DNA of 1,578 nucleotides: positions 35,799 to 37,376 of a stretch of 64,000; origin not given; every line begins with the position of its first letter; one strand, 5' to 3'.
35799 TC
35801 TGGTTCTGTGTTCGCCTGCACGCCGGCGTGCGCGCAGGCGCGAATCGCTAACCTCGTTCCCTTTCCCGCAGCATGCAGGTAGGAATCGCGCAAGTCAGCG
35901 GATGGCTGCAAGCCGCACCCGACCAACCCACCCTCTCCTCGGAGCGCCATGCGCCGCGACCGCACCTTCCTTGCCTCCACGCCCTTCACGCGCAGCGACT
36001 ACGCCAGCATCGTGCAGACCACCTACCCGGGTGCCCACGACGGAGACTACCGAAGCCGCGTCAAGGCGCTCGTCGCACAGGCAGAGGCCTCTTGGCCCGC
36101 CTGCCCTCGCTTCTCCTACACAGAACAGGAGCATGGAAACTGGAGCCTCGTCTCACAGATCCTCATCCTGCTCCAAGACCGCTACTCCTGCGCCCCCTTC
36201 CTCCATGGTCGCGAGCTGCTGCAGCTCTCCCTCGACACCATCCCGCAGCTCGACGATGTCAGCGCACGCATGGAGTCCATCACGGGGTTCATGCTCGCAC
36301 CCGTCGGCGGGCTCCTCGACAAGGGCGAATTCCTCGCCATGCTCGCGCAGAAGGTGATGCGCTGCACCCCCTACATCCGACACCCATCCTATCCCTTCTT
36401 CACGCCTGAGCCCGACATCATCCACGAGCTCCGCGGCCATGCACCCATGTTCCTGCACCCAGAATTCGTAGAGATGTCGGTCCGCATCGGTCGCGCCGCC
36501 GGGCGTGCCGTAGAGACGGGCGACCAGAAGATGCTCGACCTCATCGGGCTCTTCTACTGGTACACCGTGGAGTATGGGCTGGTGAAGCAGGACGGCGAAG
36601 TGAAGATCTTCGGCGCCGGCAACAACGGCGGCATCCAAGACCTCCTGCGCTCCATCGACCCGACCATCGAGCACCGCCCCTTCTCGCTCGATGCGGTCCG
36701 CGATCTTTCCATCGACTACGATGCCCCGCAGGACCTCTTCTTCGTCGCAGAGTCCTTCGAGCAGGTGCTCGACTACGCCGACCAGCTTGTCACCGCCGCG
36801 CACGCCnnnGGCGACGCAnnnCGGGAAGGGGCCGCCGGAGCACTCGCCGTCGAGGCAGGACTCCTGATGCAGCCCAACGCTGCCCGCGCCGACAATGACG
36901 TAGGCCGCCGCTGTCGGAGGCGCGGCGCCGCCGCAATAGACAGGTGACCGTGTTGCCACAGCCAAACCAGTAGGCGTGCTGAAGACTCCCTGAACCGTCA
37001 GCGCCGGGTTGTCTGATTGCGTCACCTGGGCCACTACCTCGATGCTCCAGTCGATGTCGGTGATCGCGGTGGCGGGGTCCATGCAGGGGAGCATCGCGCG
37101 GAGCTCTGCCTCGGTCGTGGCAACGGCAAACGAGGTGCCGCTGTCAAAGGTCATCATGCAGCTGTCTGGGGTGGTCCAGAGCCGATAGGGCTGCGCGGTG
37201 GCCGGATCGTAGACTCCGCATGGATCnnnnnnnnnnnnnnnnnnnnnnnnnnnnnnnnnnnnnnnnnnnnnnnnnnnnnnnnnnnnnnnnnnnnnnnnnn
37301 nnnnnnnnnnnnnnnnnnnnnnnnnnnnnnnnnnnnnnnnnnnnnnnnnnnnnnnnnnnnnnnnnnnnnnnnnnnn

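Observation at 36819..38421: Kazal-like-domain lipoprotein with 10x acidic octapeptide repeat, immediately downstream of aat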

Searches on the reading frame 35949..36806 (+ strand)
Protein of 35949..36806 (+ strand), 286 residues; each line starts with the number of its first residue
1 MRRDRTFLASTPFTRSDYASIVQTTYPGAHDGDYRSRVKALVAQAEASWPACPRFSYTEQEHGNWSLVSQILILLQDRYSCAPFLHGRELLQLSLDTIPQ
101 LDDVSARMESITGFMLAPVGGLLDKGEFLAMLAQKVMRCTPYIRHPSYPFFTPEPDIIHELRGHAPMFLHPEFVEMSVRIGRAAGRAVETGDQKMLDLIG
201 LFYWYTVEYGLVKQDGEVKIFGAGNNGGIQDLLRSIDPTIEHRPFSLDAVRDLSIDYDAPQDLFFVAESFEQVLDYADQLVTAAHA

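Call 5: search_protein_families(library=pfam, proteins=[window:35949-36806:+], max_evalue=1)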
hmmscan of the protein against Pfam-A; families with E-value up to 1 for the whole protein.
window:35949-36806:+ (286 aa): 1 family
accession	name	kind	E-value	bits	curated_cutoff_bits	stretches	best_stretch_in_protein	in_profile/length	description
PF00351.26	Biopterin_H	-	9e-58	196.3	22.7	1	18-274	20-278/331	Biopterin-dependent aromatic amino acid hydroxylase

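Call 22: search_protein_families(library=ncbifam, proteins=[window:35949-36806:+], max_evalue=0.1)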
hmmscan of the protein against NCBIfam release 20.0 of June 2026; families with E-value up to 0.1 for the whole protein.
window:35949-36806:+ (286 aa): 7 families
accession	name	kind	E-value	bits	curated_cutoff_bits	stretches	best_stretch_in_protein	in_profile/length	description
NF008877.0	PRK11913.1-2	equivalog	4.2e-60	203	247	1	51-280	18-245/264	phenylalanine 4-monooxygenase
TIGR01269.1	Tyr_3_monoox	equivalog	1.6e-52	179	654.65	1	20-275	145-402/457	tyrosine 3-monooxygenase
TIGR01268.1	Phe4hydrox_tetr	equivalog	4.3e-49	167.4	704.8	1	18-273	122-379/436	phenylalanine 4-monooxygenase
TIGR01270.1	Trp_5_monoox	equivalog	1e-46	159.6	705.5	1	18-273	149-407/464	tryptophan 5-monooxygenase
TIGR01267.1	Phe4hydrox_mono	equivalog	3.1e-39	134.7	264.75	1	56-279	10-230/248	phenylalanine 4-monooxygenase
NF010657.0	PRK14056.1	equivalog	1e-28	100.7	346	2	56-191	22-156/580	aromatic amino acid hydroxylase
NF010656.0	PRK14055.1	equivalog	1e-14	54.7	472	1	103-279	144-332/362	aromatic amino acid hydroxylase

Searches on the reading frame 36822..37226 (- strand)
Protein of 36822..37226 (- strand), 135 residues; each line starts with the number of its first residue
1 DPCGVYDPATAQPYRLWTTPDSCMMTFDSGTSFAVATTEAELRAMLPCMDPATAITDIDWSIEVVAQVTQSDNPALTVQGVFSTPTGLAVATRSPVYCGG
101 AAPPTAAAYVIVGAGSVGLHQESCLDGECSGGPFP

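Call 36: find_homologous_proteins(query=A4, max_evalue=0.001)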
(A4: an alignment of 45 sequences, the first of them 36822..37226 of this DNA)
Query A4 (45 sequences) (135 aa, profile of the alignment): 6 proteins with E <= 0.001 among 1818 candidates.
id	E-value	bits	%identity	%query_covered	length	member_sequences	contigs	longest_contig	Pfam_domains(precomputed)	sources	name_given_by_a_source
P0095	3.1e-30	123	28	56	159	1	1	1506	-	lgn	-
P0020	3.8e-30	123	72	99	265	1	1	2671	-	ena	-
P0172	4.8e-29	119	27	56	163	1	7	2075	-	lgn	-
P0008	1.2e-28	118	93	100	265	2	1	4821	-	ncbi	-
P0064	6.8e-24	102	25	90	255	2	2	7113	-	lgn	-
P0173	1.6e-18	85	74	64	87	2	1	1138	-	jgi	jgi:hypothetical protein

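Call 46: predict_structure(alignment_id=A4)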
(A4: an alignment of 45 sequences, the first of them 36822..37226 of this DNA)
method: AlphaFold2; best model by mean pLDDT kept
length: 135 residues; sequences in the alignment: 45
mean_pLDDT: 91.1   pTM: 0.84
mean pLDDT of the five models: 91.1, 90.3, 90.3, 89.6, 88.9
residues with pLDDT >= 90: 106; 70-90: 24; 50-70: 5; < 50: 0
segments of 3 or more residues with pLDDT < 50: none
pLDDT, mean of each block of 10 residues (from residue 1): 81 96 79 94 93 93 96 95 94 93 93 87 94 80
secondary structure, 60 per line:
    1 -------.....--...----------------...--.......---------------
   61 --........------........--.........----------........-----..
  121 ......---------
elements in order: E15-17 E34-36 H39-45 E63-70 E77-84 E87-95 E106-113 E119-126

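Call 60: fold_search(model_id=the predicted structure, library=pdb)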
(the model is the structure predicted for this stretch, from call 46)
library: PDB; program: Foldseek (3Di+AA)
matches with E <= 10: 47; with E <= 0.001: 0
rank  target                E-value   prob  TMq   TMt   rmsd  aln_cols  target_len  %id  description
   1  3j1s_H                1.8e+00  0.01  0.12  0.09  16.5       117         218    9  Structure of adeno-associated virus-2 in complex with neutralizing monoclonal antibody A20 (released 2012-06-06)
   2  7aoi_AV               1.8e+00  0.01  0.12  0.10  19.1        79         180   16  Trypanosoma brucei mitochondrial ribosome large subunit assembly intermediate (released 2020-12-02)
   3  7wp0_F                2.2e+00  0.02  0.17  0.14  16.4       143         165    9  Cryo-EM structure of SARS-CoV-2 Delta S6P trimer in complex with neutralizing antibody VacW-209 (local refinement) (released 2022-07-20)
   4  6hix_AV               2.5e+00  0.01  0.11  0.09  19.2        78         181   17  Cryo-EM structure of the Trypanosoma brucei mitochondrial ribosome - This entry contains the large mitoribosomal subu (released 2018-09-26)
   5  5d2l_G                3.0e+00  0.03  0.16  0.09   9.1        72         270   15  Crystal structure of TCR C7 in complex with HCMV NLV epitope presented by HLA-A2 (released 2015-10-07)
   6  8cy7_A                3.2e+00  0.01  0.16  0.04  20.7       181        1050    8  SARS-CoV-2 Spike protein in complex with a pan-sarbecovirus nanobody 2-34 (released 2022-07-06)
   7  9dqq_A                3.4e+00  0.01  0.07  0.04  15.0        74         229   12  Crystal structure of HrmJ from Streptomyces sp. Ag109_G2-6 (HrmJ-ssa) complexed with ferric iron(III) and 2-oxoglutara (released 2025-02-12)
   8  3jrx                  4.0e+00  0.01  0.13  0.05  10.2        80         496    6  Crystal structure of the BC domain of ACC2 in complex with soraphen A (released 2010-01-12)
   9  5u0n                  4.3e+00  0.02  0.15  0.08  12.2        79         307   11  Crystal structure of a methyltransferase in complex with the substrate involved in the biosynthesis of gentamicin (released 2017-11-01)
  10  7tgx_B                4.3e+00  0.01  0.17  0.04  20.9       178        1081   10  Prototypic SARS-CoV-2 G614 spike (open form) (released 2022-03-09)
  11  9cb0_C                4.3e+00  0.01  0.16  0.04  21.4       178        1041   11  SARS-CoV-2 S protein - Accum modified (released 2025-07-23)
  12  6ct8                  4.3e+00  0.01  0.11  0.08  15.7       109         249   14  Selenomethionine structure of N-truncated R2-type pyocin tail fiber at 2.6 angstrom resolution (released 2019-02-20)
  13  7p7b_B                4.8e+00  0.01  0.20  0.04  18.3       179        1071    9  SARS-CoV-2 spike protein in complex with sybody no68 in a 1up/2down conformation (released 2021-08-04)
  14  8yzj_B                4.8e+00  0.01  0.17  0.13  18.1       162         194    9  The structure of Banal-52 RBD and hACE2 complex (released 2025-04-09)
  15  7u9p_A                4.8e+00  0.01  0.17  0.10  22.0       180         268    9  SARS-CoV-2 spike trimer RBD in complex with Fab NA8 (released 2022-11-23)
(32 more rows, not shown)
